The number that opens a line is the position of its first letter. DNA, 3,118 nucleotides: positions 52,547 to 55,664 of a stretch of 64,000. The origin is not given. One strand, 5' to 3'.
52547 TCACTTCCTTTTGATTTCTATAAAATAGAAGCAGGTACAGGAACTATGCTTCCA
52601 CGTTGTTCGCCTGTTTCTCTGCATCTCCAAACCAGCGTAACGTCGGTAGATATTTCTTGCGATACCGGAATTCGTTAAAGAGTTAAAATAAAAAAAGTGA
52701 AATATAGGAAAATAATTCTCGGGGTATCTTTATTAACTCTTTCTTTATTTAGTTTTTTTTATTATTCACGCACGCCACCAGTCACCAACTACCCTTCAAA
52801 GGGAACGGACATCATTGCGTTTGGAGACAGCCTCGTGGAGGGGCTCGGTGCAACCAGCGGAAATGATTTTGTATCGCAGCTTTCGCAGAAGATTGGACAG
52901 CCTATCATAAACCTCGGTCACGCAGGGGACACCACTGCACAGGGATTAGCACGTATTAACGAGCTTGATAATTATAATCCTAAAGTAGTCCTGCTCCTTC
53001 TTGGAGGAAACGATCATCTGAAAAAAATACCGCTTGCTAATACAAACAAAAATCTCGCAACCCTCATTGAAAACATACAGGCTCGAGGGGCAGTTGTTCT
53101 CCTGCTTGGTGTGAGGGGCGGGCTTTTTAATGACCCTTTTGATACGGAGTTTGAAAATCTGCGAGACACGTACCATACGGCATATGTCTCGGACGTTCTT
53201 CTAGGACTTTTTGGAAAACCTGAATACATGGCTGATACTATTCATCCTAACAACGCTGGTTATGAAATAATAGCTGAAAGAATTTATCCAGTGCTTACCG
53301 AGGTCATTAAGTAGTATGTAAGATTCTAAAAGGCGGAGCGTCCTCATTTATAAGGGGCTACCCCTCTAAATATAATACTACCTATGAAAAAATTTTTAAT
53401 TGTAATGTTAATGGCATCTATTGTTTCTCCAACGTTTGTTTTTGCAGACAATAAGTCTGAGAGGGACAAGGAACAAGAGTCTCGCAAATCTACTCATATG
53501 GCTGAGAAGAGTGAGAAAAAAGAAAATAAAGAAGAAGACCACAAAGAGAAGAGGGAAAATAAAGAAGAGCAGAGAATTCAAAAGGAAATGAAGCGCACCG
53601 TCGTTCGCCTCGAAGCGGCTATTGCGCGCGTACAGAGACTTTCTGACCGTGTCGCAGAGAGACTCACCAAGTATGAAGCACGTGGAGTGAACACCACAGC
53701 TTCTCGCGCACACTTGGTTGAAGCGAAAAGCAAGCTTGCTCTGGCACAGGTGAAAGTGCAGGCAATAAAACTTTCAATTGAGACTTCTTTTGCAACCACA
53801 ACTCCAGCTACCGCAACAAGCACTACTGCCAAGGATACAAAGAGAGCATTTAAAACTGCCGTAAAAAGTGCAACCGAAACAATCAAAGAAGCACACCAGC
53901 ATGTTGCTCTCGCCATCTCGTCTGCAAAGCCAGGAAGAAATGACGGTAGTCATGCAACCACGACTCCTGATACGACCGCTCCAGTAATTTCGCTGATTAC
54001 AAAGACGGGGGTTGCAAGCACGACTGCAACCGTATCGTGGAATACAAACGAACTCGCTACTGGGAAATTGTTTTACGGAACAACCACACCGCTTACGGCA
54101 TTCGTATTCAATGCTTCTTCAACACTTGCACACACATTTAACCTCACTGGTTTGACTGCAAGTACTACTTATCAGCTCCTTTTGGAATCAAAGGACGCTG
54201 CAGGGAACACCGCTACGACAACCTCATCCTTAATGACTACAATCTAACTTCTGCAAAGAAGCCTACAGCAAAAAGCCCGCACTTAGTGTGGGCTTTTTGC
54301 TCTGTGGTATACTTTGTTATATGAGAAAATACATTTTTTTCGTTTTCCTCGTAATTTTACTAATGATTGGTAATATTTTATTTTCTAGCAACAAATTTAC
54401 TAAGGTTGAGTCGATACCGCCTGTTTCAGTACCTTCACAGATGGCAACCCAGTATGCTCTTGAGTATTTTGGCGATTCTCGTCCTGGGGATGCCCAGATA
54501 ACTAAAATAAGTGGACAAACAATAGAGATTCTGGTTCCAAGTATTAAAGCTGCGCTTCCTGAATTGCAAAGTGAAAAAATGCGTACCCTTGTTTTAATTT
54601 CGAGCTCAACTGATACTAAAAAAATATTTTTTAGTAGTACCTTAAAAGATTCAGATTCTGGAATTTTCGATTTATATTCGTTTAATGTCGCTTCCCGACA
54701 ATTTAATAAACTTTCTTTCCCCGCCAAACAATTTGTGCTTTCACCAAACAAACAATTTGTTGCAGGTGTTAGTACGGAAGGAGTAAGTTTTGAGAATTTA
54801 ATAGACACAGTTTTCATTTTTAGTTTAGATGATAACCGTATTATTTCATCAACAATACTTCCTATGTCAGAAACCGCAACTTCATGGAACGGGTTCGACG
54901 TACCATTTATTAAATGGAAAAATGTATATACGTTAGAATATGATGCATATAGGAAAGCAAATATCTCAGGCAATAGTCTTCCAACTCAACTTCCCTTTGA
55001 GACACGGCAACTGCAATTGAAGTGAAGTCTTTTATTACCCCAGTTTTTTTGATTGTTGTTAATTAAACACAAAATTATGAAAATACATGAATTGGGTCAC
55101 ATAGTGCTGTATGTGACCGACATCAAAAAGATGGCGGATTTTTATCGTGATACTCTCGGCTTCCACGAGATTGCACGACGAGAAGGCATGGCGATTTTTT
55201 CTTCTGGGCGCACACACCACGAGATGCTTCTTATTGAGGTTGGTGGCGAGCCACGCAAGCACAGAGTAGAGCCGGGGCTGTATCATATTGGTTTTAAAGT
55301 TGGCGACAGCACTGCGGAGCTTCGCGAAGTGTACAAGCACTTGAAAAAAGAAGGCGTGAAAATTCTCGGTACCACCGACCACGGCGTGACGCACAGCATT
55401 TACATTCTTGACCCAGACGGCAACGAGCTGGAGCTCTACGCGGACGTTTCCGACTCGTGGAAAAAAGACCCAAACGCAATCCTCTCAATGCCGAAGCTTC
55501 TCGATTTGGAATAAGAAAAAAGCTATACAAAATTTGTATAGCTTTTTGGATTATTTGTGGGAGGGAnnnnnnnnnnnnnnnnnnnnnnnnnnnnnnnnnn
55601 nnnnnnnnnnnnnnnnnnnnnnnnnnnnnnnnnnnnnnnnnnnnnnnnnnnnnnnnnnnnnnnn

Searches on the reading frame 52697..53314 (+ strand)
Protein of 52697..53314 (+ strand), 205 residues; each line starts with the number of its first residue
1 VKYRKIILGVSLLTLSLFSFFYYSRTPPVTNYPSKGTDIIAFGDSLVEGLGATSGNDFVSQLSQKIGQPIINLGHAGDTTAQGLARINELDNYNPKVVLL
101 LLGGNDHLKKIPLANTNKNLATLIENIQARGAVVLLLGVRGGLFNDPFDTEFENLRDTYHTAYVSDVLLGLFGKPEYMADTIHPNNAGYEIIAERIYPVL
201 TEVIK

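Call 24: search_protein_families(library=pfam, proteins=[window:52697-53314:+])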
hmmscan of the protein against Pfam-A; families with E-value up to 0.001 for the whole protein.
window:52697-53314:+ (205 aa): 2 families
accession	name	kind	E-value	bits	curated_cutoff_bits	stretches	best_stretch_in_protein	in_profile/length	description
PF13472.12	Lipase_GDSL_2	-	4.7e-23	83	32.9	1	41-191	1-178/178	GDSL-like Lipase/Acylhydrolase family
PF00657.28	Lipase_GDSL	-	2.9e-14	54.2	23.6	1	39-196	1-208/208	GDSL-like Lipase/Acylhydrolase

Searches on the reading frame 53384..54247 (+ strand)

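Call 24: search_protein_families(library=pfam, proteins=[window:53384-54247:+])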
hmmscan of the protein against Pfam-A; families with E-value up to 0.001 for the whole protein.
window:53384-54247:+ (287 aa): 1 family
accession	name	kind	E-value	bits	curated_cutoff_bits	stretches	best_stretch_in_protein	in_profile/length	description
PF16656.11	Pur_ac_phosph_N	-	0.00059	20.8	30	1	206-265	7-76/93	Purple acid Phosphatase, N-terminal domain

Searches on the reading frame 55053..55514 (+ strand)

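Call 39: search_protein_families(library=pfam, proteins=[window:55053-55514:+], max_evalue=0.01)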
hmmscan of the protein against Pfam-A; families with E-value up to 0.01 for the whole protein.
window:55053-55514:+ (153 aa): 6 families
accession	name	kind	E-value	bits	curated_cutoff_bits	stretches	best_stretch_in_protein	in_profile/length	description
PF00903.31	Glyoxalase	-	1.4e-21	77.6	20.6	1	14-128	2-121/121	Glyoxalase/Bleomycin resistance protein/Dioxygenase superfamily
PF13669.12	Glyoxalase_4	-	4.7e-05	24.1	27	1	16-106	2-95/109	Glyoxalase/Bleomycin resistance protein/Dioxygenase superfamily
PF18029.7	Glyoxalase_6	-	9.6e-05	23.4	23.6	1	17-128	2-105/106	Glyoxalase-like domain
PF14506.12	CppA_N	-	0.00024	21.6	25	1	18-73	5-60/124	CppA N-terminal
PF22677.2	Ble-like_N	-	0.00041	20.5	24.5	1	16-51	4-40/41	Bleomycin resistance protein-like N-terminal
PF12681.13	Glyoxalase_2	-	0.0063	16.9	30.1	1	16-128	3-113/118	Glyoxalase-like domain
